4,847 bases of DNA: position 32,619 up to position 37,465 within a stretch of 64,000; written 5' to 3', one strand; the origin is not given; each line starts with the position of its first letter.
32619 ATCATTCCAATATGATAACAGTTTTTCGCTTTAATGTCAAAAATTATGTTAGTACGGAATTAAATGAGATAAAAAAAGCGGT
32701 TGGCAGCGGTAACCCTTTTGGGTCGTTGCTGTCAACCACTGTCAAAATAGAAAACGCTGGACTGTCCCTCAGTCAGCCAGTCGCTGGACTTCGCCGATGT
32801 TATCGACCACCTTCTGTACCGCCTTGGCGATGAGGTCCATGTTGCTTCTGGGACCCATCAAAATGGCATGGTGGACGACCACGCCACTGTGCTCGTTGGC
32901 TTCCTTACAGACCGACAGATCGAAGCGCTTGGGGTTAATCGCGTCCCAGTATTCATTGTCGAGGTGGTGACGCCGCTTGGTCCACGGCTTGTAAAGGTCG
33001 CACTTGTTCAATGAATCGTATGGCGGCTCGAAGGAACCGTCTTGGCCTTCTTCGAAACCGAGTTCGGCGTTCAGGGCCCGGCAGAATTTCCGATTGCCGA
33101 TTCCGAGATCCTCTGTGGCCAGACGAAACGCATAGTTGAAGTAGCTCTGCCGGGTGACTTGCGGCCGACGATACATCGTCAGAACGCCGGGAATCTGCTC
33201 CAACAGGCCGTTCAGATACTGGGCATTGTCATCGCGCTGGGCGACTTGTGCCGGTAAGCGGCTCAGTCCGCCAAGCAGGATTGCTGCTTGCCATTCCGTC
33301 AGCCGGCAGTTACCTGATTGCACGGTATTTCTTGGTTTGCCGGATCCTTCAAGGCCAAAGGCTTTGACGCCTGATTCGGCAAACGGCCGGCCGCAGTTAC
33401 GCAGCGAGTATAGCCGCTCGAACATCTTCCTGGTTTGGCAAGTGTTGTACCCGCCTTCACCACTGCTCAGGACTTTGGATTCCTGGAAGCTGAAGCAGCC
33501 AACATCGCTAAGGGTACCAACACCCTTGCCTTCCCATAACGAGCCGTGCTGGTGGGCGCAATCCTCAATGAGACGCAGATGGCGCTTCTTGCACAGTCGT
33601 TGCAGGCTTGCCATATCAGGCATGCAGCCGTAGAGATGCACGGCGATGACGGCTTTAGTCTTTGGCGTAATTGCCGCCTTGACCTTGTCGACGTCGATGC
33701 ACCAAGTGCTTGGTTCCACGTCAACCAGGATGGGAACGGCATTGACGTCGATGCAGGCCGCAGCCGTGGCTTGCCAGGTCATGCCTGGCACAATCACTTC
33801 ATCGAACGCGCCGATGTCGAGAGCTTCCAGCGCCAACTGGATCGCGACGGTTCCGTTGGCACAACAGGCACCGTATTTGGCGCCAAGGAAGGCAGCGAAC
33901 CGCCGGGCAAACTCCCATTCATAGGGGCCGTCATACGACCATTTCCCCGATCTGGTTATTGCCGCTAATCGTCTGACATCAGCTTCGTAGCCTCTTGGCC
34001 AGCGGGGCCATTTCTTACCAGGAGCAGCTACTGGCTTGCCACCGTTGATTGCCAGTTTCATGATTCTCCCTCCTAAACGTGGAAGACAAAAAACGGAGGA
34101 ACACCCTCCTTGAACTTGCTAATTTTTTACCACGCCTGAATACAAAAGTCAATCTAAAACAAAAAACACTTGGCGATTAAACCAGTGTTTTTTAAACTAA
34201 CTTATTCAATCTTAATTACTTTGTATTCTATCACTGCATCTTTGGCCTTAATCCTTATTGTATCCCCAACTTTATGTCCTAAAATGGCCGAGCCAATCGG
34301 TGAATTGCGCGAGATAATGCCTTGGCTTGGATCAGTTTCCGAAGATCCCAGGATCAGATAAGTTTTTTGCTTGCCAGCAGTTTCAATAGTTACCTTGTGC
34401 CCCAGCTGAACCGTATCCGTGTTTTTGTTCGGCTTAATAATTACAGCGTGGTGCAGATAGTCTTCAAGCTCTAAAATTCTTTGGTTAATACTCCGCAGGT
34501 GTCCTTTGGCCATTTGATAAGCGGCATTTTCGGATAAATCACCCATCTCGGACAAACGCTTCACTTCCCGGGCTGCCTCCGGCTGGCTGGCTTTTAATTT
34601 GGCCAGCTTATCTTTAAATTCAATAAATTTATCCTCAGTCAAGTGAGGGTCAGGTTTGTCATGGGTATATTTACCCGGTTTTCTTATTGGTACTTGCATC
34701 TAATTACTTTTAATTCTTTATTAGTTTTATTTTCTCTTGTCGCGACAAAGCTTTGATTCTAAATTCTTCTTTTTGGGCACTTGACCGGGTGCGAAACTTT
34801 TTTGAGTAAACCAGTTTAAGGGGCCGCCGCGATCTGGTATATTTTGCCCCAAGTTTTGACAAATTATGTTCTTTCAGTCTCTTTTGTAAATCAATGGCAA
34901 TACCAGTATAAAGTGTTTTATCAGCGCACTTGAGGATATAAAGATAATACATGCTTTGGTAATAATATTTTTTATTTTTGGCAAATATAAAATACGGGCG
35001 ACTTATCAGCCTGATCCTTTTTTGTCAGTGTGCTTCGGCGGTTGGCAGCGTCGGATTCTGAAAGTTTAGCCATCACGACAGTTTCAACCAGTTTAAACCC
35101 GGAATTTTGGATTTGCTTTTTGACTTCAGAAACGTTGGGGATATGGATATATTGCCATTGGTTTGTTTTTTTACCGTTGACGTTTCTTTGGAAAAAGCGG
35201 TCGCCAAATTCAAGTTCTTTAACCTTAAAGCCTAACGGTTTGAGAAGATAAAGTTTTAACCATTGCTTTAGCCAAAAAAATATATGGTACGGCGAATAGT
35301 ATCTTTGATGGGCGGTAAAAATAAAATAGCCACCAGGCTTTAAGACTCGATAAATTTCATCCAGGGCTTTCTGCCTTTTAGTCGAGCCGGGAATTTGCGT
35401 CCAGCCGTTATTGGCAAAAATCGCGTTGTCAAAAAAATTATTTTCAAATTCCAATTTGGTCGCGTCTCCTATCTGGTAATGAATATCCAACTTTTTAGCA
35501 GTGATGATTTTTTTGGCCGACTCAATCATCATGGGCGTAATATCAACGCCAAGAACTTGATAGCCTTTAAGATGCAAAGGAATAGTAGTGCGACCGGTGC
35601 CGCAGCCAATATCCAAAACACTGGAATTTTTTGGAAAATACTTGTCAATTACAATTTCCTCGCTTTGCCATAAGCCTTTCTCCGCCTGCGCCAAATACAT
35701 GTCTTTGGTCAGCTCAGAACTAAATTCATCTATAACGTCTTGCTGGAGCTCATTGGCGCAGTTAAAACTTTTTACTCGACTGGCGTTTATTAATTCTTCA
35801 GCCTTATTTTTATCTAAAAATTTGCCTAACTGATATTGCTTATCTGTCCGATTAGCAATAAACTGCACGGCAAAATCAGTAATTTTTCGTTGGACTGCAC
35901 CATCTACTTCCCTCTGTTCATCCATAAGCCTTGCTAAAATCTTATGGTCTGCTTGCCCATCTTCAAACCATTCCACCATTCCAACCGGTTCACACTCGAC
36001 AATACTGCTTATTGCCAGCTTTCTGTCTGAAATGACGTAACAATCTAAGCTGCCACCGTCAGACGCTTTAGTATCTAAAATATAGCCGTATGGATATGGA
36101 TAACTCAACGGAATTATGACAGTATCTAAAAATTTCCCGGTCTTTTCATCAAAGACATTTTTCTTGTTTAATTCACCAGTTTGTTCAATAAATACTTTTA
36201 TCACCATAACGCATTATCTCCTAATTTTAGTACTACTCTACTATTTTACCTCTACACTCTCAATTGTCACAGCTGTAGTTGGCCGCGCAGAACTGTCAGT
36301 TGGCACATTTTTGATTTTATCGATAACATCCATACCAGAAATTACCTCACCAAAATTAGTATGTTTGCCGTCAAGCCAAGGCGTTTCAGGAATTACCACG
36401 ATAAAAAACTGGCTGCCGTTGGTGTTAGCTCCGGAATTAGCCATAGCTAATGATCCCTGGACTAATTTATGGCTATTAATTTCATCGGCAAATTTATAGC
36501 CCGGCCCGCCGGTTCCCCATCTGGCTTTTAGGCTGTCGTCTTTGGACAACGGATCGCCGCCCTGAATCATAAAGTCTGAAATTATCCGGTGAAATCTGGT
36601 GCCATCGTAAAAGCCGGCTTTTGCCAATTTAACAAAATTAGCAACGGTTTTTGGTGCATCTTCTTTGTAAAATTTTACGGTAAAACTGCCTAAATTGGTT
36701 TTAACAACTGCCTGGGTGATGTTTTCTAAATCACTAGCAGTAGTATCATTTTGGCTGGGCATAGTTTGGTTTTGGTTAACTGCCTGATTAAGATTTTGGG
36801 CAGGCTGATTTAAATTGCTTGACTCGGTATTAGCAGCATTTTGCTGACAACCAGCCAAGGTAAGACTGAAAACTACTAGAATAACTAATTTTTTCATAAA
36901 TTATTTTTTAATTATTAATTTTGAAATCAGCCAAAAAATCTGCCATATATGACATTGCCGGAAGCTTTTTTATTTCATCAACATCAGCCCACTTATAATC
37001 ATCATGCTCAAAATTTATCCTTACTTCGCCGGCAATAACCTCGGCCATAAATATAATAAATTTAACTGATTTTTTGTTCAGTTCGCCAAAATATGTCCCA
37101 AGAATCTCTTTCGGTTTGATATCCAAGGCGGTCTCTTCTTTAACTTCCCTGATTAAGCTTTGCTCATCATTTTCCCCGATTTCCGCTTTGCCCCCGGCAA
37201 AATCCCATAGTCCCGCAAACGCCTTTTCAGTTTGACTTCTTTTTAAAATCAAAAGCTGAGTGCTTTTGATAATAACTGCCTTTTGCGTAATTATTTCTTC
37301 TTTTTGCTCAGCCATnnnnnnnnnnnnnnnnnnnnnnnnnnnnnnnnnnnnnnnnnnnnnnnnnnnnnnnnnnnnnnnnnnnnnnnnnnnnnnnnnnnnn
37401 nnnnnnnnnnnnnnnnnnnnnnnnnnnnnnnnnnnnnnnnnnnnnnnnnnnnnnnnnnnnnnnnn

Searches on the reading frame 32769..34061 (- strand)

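Call 39: search_protein_families(library=pfam, proteins=[window:32769-34061:-], max_evalue=0.0001)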
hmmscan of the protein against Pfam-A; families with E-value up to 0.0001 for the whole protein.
window:32769-34061:- (430 aa): 2 families
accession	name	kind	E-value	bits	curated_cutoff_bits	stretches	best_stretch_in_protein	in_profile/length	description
PF01041.23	DegT_DnrJ_EryC1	-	4.4e-80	270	19.8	1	26-332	5-298/360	DegT/DnrJ/EryC1/StrS aminotransferase family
PF00155.27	Aminotran_1_2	-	4.4e-08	33.1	19.7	1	49-174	45-192/361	Aminotransferase class I and II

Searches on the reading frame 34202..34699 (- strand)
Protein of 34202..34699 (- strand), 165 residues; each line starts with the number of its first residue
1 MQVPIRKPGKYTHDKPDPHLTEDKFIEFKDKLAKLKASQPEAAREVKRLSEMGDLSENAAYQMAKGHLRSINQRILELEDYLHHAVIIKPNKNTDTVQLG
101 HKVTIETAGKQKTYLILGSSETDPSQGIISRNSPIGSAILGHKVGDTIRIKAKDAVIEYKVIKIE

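Call 39: search_protein_families(library=pfam, proteins=[window:34202-34699:-], max_evalue=0.0001)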
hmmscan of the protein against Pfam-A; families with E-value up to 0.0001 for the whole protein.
window:34202-34699:- (165 aa): 2 families
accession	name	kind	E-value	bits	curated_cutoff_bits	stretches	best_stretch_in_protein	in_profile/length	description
PF01272.25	GreA_GreB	-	1.4e-22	79.9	26.9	1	93-165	2-76/77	Transcription elongation factor, GreA/GreB, C-term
PF03449.20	GreA_GreB_N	-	2.5e-14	53.7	24.5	1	20-87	3-71/71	Transcription elongation factor, N-terminal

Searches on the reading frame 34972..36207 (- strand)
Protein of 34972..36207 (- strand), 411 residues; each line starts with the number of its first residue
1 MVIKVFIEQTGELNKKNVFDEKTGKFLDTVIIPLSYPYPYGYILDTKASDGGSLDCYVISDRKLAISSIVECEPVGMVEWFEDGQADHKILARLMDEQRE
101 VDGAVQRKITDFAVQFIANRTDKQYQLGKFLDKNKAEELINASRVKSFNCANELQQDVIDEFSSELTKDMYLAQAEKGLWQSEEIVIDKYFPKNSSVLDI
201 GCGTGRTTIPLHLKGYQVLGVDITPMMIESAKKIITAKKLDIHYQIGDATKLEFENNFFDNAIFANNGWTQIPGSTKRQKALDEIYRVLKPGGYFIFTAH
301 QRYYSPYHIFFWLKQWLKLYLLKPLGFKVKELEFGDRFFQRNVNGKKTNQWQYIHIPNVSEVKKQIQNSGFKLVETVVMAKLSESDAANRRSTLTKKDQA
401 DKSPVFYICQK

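Call 39: search_protein_families(library=pfam, proteins=[window:34972-36207:-], max_evalue=0.0001)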
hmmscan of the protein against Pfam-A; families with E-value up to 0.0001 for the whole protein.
window:34972-36207:- (411 aa): 10 families
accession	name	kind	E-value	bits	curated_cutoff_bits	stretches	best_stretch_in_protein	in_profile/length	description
PF13649.12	Methyltransf_25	-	1.2e-22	80.8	27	1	197-293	1-97/97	Methyltransferase domain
PF08241.18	Methyltransf_11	-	2.3e-22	79.9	21.2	1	198-297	1-95/95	Methyltransferase domain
PF13847.12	Methyltransf_31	-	8.6e-19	68.1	27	1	193-301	3-113/145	Methyltransferase domain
PF00719.24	Pyrophosphatase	-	2.4e-15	57.1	23.5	1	6-143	2-148/153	Inorganic pyrophosphatase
PF01209.24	Ubie_methyltran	-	2.4e-14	53.7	20.1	1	179-297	34-151/233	ubiE/COQ5 methyltransferase family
PF08242.18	Methyltransf_12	-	2e-12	48.1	30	1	198-295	1-98/98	Methyltransferase domain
PF13489.12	Methyltransf_23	-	3.3e-12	46.9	27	1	190-375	19-163/164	Methyltransferase domain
PF03848.20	TehB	-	4.8e-07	29.8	20.4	1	193-258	30-96/193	Tellurite resistance protein TehB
PF01555.25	N6_N4_Mtase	-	3.5e-06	27.6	26.7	0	186-233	174-221/221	DNA methylase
PF06325.19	PrmA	-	1.1e-05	25.6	22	1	187-297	155-258/296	Ribosomal protein L11 methyltransferase (PrmA)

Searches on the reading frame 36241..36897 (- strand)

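Call 39: search_protein_families(library=pfam, proteins=[window:36241-36897:-], max_evalue=0.0001)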
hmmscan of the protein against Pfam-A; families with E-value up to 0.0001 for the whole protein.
window:36241-36897:- (218 aa): 1 family
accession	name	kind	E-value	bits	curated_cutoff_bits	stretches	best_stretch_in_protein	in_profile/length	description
PF00160.26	Pro_isomerase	-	5.7e-52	176.6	21.7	1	65-217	4-159/159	Cyclophilin type peptidyl-prolyl cis-trans isomerase/CLD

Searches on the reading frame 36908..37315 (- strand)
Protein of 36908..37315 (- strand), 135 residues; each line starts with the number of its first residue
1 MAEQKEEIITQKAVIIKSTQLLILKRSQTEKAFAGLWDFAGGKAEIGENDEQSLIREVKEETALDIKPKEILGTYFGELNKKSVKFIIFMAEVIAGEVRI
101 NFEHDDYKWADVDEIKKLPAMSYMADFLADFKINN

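Call 39: search_protein_families(library=pfam, proteins=[window:36908-37315:-], max_evalue=0.0001)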
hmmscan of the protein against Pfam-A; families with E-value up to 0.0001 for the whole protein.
window:36908-37315:- (135 aa): 2 families
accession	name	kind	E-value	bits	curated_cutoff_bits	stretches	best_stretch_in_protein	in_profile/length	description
PF00293.34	NUDIX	-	2e-17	63.9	21.1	1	16-131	10-134/134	NUDIX domain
PF14815.12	NUDIX_4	-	1.6e-07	31.6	35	1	14-128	4-111/113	NUDIX domain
